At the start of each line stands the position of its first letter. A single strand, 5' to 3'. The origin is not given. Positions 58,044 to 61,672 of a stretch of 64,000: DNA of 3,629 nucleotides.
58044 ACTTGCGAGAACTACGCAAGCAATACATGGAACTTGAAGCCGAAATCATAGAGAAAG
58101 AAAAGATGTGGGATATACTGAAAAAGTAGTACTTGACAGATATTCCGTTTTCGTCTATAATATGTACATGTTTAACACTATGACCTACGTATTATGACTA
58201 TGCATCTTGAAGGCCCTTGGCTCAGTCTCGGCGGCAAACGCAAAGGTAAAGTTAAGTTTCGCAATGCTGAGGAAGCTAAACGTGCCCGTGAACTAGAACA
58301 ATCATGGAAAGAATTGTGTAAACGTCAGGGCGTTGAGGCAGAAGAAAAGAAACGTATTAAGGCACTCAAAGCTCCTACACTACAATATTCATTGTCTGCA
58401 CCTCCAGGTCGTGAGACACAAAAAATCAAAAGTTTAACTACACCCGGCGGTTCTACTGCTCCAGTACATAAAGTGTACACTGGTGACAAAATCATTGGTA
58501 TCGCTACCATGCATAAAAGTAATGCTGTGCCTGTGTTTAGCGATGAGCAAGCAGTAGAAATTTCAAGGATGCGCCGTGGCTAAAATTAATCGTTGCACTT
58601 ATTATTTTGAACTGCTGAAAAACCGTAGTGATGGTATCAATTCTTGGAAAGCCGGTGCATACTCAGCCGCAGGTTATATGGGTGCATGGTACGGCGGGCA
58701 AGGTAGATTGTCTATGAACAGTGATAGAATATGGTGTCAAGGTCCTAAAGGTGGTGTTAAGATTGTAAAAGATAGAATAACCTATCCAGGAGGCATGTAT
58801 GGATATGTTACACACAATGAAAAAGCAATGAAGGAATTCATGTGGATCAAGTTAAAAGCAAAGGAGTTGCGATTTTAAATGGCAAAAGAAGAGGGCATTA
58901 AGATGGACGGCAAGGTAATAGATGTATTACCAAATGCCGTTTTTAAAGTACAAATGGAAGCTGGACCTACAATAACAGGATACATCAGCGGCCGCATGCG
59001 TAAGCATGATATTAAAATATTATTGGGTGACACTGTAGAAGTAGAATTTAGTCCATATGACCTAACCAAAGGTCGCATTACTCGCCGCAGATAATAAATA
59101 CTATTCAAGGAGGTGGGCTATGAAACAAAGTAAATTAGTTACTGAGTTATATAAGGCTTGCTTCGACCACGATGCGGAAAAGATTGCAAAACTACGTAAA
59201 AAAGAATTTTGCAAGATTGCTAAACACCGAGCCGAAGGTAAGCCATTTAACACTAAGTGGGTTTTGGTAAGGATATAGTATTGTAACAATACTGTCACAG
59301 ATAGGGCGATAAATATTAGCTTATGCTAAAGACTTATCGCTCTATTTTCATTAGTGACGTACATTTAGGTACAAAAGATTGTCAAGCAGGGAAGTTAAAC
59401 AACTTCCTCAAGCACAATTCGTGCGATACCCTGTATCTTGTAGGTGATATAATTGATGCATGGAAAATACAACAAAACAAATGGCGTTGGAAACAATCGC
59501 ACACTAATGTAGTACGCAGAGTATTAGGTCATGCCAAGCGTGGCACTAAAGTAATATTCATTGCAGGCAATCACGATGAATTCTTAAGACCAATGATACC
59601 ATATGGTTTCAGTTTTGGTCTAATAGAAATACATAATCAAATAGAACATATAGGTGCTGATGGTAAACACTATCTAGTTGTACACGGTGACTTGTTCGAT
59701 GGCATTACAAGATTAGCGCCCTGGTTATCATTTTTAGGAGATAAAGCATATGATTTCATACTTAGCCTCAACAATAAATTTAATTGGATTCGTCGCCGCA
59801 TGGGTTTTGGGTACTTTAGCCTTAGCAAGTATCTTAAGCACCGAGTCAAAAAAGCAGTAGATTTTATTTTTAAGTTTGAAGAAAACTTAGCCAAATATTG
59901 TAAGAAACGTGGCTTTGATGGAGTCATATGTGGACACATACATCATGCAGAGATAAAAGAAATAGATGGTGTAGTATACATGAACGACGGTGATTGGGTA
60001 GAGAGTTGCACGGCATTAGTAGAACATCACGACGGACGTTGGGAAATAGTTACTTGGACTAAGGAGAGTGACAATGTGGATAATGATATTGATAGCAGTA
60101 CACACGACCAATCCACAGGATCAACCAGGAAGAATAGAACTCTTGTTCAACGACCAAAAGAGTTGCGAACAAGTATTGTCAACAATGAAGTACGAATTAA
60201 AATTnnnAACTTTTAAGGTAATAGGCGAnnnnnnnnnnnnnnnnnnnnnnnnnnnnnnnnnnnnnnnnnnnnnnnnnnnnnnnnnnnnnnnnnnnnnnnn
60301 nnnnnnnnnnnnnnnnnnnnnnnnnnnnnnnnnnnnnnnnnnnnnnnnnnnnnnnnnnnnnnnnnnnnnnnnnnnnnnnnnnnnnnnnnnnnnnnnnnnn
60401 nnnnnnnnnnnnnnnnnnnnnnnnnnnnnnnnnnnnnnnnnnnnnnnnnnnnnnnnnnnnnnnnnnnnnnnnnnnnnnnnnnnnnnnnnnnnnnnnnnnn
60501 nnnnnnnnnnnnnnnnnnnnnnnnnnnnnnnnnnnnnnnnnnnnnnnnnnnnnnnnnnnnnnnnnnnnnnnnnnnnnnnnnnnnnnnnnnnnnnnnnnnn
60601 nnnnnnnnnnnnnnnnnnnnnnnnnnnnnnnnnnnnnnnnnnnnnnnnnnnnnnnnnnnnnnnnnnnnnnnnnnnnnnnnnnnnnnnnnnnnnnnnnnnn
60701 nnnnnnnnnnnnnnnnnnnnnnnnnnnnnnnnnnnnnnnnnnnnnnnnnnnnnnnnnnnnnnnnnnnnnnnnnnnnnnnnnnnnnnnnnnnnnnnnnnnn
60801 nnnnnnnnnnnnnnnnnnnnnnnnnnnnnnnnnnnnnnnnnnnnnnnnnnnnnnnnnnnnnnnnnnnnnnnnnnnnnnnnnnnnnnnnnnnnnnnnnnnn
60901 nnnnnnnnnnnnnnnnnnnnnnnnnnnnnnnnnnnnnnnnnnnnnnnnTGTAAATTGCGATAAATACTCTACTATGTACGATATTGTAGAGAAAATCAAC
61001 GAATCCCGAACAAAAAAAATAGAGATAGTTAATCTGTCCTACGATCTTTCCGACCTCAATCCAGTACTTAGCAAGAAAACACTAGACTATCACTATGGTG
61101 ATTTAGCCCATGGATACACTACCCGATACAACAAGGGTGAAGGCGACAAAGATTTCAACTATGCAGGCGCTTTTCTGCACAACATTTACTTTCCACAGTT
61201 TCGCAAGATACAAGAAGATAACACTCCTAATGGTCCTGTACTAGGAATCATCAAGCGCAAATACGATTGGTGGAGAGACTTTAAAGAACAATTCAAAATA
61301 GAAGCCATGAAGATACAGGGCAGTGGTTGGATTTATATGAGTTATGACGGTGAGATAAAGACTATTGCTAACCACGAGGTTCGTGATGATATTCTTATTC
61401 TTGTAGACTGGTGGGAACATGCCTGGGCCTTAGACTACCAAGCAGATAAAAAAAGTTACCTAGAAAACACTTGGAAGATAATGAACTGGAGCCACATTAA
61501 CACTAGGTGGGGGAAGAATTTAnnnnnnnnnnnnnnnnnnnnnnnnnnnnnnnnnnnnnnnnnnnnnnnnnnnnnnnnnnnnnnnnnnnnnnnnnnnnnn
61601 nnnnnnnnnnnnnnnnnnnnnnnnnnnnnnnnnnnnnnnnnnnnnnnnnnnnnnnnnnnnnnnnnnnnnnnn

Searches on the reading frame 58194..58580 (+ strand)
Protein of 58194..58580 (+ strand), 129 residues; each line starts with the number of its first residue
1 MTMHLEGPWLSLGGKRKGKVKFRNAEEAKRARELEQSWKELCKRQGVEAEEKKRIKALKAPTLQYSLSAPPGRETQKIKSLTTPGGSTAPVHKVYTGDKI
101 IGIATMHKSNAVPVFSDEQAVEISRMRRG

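Call 3: search_protein_families(library=pfam, proteins=[window:58194-58580:+], max_evalue=0.01)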
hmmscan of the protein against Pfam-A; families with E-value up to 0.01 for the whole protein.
window:58194-58580:+ (129 aa): 0 families

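Call 4: search_protein_families(library=ncbifam, proteins=[window:58194-58580:+], max_evalue=0.01)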
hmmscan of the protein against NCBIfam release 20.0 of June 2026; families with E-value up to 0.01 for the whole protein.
window:58194-58580:+ (129 aa): 0 families

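Call 60: search_protein_families(library=phrogs, proteins=[window:58194-58580:+], max_evalue=0.01)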
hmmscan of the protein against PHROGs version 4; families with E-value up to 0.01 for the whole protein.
window:58194-58580:+ (129 aa): 1 family
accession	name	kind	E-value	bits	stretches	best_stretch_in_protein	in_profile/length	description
phrog_27048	-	unknown function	2.6e-29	103.1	1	1-128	1-127/127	-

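Call 61: find_homologous_proteins(query=window:58194-58580:+)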
Query window:58194-58580:+ (129 aa): 7984 proteins with E <= 0.001 among 8000 candidates; the best 120 are listed.
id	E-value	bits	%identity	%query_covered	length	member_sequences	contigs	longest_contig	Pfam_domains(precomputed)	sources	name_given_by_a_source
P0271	1.9e-74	265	95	100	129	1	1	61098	-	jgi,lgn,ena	jgi:hypothetical protein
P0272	8.2e-74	263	95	100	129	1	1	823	-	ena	-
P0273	1.8e-73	262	95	100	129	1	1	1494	-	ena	-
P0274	4.9e-73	261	94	100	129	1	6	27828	-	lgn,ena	-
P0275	6.6e-73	261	93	100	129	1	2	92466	-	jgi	jgi:hypothetical protein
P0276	1.2e-72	260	94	100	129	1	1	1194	-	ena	-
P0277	1.2e-72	260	94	100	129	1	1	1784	-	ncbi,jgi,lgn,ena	-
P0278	1.5e-72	259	94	100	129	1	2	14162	-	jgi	jgi:hypothetical protein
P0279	2.8e-72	258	92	100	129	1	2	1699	-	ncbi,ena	-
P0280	5.1e-72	258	93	100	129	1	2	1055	-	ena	-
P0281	5.6e-72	258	93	100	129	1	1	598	-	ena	-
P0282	1.1e-71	257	92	100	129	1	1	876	-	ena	-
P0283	1.3e-71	256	93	100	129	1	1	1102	-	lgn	-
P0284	2.5e-71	255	92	100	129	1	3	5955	-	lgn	-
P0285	2.9e-71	255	92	100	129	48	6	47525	-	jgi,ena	jgi:hypothetical protein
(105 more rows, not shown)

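Call 65: search_dna_similar(query=window:58194-58580:+, collection=phages, mode=protein, max_rows=30, max_evalue=0.001)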
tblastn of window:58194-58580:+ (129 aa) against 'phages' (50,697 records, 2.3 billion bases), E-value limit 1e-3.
Records with a match: 6; places in all: 6; records where one place covers at least 80% of the query: 3.
Best place of each record, by identity: <60% 6.
By first word of the organism name: Delftia 2; Acidovorax 2; Synechococcus 1; Phage 1.
By host as written in the record: Delftia acidovorans 2; Acidovorax citrulli 2; Synechococcus elongatus PCC 7942 = FACHB-805 1; - 1.
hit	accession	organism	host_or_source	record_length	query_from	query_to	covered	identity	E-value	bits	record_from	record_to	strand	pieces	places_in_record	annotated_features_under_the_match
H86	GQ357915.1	Delftia phage PhiW-14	Delftia acidovorans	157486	11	128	91%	43.0%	4e-11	64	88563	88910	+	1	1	114: hypothetical protein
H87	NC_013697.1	Delftia phage PhiW-14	Delftia acidovorans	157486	11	128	91%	43.0%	4e-11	64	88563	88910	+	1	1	114: hypothetical protein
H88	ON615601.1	Synechococcus phage BUCT-ZZ01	Synechococcus elongatus PCC 7942 = ...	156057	9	128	93%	36.9%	2e-12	68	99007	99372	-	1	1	hypothetical protein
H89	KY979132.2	Acidovorax phage ACP17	Acidovorax citrulli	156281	26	128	80%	37.0%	2e-12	68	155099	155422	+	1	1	hypothetical protein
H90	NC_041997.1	Acidovorax phage ACP17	Acidovorax citrulli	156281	26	128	80%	37.0%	2e-12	68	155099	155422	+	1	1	hypothetical protein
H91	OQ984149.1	Phage C48C1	-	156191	80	128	38%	44.9%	7e-6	49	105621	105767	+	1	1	hypothetical protein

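Call 66: get_annotated_region(hit=H87, flank=3000)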
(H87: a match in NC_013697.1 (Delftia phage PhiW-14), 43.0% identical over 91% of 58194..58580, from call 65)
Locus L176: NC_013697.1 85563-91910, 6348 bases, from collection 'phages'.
description: Delftia phage PhiW-14, complete genome.
organism: Delftia phage PhiW-14 (NCBI taxid 665032)
taxonomy: Viruses; Duplodnaviria; Heunggongvirae; Uroviricota; Caudoviricetes; Ionavirus; Ionavirus W14
host: Delftia acidovorans; source: -; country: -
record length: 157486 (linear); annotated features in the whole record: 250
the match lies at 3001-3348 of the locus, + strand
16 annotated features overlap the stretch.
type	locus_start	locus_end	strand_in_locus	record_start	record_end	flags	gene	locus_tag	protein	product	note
CDS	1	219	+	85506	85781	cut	108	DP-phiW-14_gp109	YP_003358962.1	hypothetical protein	-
CDS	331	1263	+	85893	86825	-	109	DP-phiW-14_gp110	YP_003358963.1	hypothetical protein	similar to YP_001294559.1 hypothetical protein ORF051 [Pseudomonas phage M6] & YP_001595833.1 hypothetical protein ...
CDS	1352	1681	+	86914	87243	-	110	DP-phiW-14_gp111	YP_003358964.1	hypothetical protein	-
CDS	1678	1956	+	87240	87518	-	111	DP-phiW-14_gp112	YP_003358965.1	hypothetical protein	-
CDS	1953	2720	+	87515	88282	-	112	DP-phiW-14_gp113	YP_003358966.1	hypothetical protein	-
CDS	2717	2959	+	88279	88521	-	113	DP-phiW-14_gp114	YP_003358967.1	hypothetical protein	contains 1 transmembrane domain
CDS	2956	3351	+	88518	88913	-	114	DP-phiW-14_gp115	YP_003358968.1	hypothetical protein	-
CDS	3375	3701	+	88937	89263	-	115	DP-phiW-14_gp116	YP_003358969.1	hypothetical protein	-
CDS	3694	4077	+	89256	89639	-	116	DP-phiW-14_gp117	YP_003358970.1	hypothetical protein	-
CDS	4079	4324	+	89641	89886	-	117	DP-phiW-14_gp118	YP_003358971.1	hypothetical protein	-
CDS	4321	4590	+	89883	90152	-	118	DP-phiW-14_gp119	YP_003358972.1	hypothetical protein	-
CDS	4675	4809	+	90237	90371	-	119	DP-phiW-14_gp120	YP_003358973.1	hypothetical protein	similar to YP_001293355.1 hypothetical protein PPF10_gp011 [Pseudomonas phage F10] & NP_899278.1 hypothetical protein ...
CDS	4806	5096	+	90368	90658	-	120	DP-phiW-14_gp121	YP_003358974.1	hypothetical protein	similar to NP_943985.1 hypothetical protein Aeh1p107 [Aeromonas phage Aeh1]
CDS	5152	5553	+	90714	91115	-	121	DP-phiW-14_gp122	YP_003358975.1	hypothetical protein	-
CDS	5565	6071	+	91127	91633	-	122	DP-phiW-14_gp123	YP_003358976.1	hypothetical protein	-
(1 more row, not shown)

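Call 67: predict_structure(alignment_id=A1)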
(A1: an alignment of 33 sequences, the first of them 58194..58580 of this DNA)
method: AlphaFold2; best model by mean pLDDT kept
length: 129 residues; sequences in the alignment: 33
mean_pLDDT: 62.9   pTM: 0.25
mean pLDDT of the five models: 62.9, 61.3, 60.1, 57.8, 56.9
residues with pLDDT >= 90: 0; 70-90: 55; 50-70: 43; < 50: 31
segments of 3 or more residues with pLDDT < 50: 1-18, 84-87, 89-97
pLDDT, mean of each block of 10 residues (from residue 1): 42 46 74 77 70 73 65 56 48 49 71 75 69
secondary structure, 60 per line:
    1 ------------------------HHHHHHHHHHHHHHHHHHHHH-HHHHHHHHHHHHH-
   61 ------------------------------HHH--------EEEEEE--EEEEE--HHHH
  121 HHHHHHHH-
elements in order: H25-45 H47-59 E102-107 E110-114 H117-128

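Call 78: find_related_loci(query=A1, collection=viral_contigs, flank=3000)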
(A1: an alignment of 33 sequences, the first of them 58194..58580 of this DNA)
Query A1 (129 aa) in viral_contigs; peptide patterns used: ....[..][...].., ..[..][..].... (x = any residue, [..] = any of these).
559 stretches matched a pattern; 518 encode a relative of the query (tblastn E <= 1e-3); the best 80 are kept; 80 distinct loci.
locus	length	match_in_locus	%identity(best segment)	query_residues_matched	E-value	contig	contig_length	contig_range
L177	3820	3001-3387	92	1-129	3e-78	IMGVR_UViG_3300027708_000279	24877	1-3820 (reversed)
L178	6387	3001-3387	91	1-129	1e-77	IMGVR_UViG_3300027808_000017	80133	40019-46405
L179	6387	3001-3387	91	1-129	1e-77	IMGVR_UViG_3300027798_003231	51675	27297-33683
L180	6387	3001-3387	91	1-129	1e-77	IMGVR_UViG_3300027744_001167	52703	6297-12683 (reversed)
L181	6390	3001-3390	88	1-129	1e-71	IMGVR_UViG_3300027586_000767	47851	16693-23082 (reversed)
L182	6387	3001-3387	78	1-129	5e-65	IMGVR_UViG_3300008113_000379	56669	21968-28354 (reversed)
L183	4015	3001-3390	75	1-129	3e-62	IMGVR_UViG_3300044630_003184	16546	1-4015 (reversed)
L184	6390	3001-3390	76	1-129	6e-62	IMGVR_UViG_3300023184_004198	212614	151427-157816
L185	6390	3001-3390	76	1-129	4e-62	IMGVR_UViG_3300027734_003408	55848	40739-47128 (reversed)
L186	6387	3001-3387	76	1-128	2e-61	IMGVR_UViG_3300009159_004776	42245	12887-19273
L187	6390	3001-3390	75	1-129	5e-61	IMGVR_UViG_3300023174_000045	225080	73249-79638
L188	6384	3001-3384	73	3-129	3e-58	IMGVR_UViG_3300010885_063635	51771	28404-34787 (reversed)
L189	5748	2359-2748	72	1-129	7e-58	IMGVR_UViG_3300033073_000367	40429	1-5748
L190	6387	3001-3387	71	1-129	2e-57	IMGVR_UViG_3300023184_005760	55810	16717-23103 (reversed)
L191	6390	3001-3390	71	1-129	3e-57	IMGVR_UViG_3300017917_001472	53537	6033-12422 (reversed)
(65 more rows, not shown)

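Call 88: search_solved_structures(query=A1, max_evalue=10, show_alignments=2)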
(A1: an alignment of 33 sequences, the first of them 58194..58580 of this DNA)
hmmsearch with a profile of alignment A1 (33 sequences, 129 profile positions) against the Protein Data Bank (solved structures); distinct sequences matched with E-value up to 10: 1.
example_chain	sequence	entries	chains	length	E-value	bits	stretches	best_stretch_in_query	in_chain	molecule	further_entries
2dbo_A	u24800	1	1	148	1.3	12.3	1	13-50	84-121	D-tyrosyl-tRNA(Tyr) deacylase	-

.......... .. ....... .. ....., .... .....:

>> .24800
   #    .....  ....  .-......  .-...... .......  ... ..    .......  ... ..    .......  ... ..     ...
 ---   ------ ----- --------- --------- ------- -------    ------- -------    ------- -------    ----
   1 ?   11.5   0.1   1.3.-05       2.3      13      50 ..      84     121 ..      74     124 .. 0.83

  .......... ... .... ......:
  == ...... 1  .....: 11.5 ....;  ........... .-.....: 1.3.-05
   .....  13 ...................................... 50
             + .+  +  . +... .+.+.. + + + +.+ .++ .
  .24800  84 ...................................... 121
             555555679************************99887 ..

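Call 90: fold_search(model_id=the predicted structure, library=viral)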
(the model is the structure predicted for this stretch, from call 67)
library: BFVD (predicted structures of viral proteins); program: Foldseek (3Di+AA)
matches with E <= 10: 50; with E <= 0.001: 1
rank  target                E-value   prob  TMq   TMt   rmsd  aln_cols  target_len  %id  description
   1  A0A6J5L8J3            1.6e-04  0.99  0.25  0.27  20.8       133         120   34  Uncharacterized protein [uncultured Caudovirales phage]
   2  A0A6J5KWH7            4.9e-03  0.99  0.23  0.41  18.8        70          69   46  Uncharacterized protein [uncultured Caudovirales phage]
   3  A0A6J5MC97            7.0e-03  0.84  0.23  0.27  14.6       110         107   38  Uncharacterized protein [uncultured Caudovirales phage]
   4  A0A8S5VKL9            7.1e-01  0.16  0.15  0.29  12.0        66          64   12  (no name in the UniProt tables at hand)
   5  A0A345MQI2            8.2e-01  0.04  0.16  0.10  15.5       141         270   16  (no name in the UniProt tables at hand)
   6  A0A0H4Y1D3            1.7e+00  0.03  0.14  0.05  16.9       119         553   12  Uncharacterized protein [Salmon gill poxvirus]
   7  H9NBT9                1.8e+00  0.06  0.17  0.23  18.1        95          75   15  (no name in the UniProt tables at hand)
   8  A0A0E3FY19            2.0e+00  0.08  0.19  0.22  13.8        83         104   17  Uncharacterized protein [Synechococcus phage ACG-2014c]
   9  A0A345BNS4            2.2e+00  0.30  0.20  0.28   5.2        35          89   11  (no name in the UniProt tables at hand)
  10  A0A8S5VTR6            2.4e+00  0.04  0.16  0.12  22.0       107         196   11  (no name in the UniProt tables at hand)
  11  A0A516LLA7            2.7e+00  0.06  0.15  0.09  17.2        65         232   12  (no name in the UniProt tables at hand)
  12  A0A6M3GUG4            3.1e+00  0.05  0.15  0.24   9.9        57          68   10  P10 (Fragment) [Fijivirus sp.]
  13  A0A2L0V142            3.1e+00  0.03  0.18  0.09  21.2       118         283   15  (no name in the UniProt tables at hand)
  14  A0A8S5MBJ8            3.3e+00  0.06  0.13  0.19   4.6        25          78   24  DNA polymerase [Podoviridae sp. ct53O25]
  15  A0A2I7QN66            3.3e+00  0.04  0.14  0.08   9.4        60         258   18  (no name in the UniProt tables at hand)
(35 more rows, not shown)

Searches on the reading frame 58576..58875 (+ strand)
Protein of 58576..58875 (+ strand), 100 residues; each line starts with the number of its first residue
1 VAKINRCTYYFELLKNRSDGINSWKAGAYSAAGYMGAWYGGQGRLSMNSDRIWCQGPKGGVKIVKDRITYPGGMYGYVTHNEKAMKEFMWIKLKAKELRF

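Call 3: search_protein_families(library=pfam, proteins=[window:58576-58875:+], max_evalue=0.01)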
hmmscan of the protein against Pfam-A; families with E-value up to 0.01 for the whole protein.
window:58576-58875:+ (100 aa): 0 families

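Call 4: search_protein_families(library=ncbifam, proteins=[window:58576-58875:+], max_evalue=0.01)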
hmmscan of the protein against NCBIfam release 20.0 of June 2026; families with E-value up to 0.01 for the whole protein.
window:58576-58875:+ (100 aa): 0 families

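Call 60: search_protein_families(library=phrogs, proteins=[window:58576-58875:+], max_evalue=0.01)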
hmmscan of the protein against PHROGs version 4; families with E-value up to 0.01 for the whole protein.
window:58576-58875:+ (100 aa): 0 families

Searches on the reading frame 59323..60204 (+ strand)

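Call 3: search_protein_families(library=pfam, proteins=[window:59323-60204:+], max_evalue=0.01)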
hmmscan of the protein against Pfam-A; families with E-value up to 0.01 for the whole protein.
window:59323-60204:+ (294 aa): 2 families
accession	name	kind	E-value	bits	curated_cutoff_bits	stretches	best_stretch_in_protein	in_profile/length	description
PF00149.33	Metallophos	-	9.5e-11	42.9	21.5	1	7-208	3-190/191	Calcineurin-like phosphoesterase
PF12850.12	Metallophos_2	-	4.7e-09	36.9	27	1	192-225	102-135/154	Calcineurin-like phosphoesterase superfamily domain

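Call 4: search_protein_families(library=ncbifam, proteins=[window:59323-60204:+], max_evalue=0.01)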
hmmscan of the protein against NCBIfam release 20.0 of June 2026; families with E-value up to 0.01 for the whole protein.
window:59323-60204:+ (294 aa): 9 families
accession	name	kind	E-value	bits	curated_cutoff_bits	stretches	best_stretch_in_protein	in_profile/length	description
NF003743.0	PRK05340.1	equivalog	2e-12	46.8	134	1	6-216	3-207/242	UDP-2,3-diacylglucosamine diphosphatase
TIGR01854.1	lipid_A_lpxH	equivalog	3.2e-09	36.4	190.35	1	8-235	2-227/231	UDP-2,3-diacylglucosamine diphosphatase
TIGR00040.1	yfcE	subfamily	1.3e-06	28.6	56.25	0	187-224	96-133/158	YfcE family phosphodiesterase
NF003118.0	PRK04036.1-3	equivalog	4.9e-06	25.8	445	0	6-86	227-320/481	DNA-directed DNA polymerase II small subunit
TIGR03729.1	acc_ester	subfamily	5e-05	22.8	148.25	0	9-85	4-72/239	putative phosphoesterase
TIGR04123.1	P_estr_lig_assc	hypoth_equivalog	0.00013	21.4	150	1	24-86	55-110/207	ligase-associated DNA damage response endonuclease PdeM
NF006988.0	PRK09453.1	equivalog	0.00018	21.4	117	0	191-223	112-144/183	phosphodiesterase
NF003120.0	PRK04036.1-5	equivalog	0.0023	16.5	671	0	6-35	287-316/547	DNA-directed DNA polymerase II small subunit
TIGR00024.1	SbcD_rel_arch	hypoth_equivalog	0.0063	16.3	115.2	0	7-123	17-124/224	putative phosphoesterase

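Call 60: search_protein_families(library=phrogs, proteins=[window:59323-60204:+], max_evalue=0.01)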
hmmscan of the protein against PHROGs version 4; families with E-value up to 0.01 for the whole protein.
window:59323-60204:+ (294 aa): 4 families
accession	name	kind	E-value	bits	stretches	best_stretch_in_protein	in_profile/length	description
phrog_1649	-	other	1.4e-09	38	1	5-87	36-106/308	metallo-phosphoesterase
phrog_7339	-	DNA, RNA and nucleotide metabolism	1.7e-07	31.9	1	7-88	32-121/263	DNA repair exonuclease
phrog_547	-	other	0.00049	20.3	1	32-121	71-146/245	phosphoesterase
phrog_246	-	other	0.00075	19.7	0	110-250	296-397/417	NinI-like serine-threonine phosphatase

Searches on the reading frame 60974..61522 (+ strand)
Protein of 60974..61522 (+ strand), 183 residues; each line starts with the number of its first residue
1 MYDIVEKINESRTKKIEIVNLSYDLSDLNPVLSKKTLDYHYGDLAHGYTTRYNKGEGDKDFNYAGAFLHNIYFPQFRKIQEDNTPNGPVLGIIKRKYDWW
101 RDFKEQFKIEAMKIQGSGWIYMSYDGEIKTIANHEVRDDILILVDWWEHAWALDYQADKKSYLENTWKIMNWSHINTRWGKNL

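Call 3: search_protein_families(library=pfam, proteins=[window:60974-61522:+], max_evalue=0.01)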
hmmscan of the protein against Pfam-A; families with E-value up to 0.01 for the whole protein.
window:60974-61522:+ (183 aa): 2 families
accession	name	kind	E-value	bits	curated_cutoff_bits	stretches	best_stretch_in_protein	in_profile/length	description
PF02777.23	Sod_Fe_C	-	2.2e-19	69.8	20.9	1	87-178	3-102/102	Iron/manganese superoxide dismutases, C-terminal domain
PF00081.27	Sod_Fe_N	-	1.6e-06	28.9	27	1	17-55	3-41/82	Iron/manganese superoxide dismutases, alpha-hairpin domain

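Call 60: search_protein_families(library=phrogs, proteins=[window:60974-61522:+], max_evalue=0.01)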
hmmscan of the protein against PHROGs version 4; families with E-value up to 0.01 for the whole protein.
window:60974-61522:+ (183 aa): 0 families
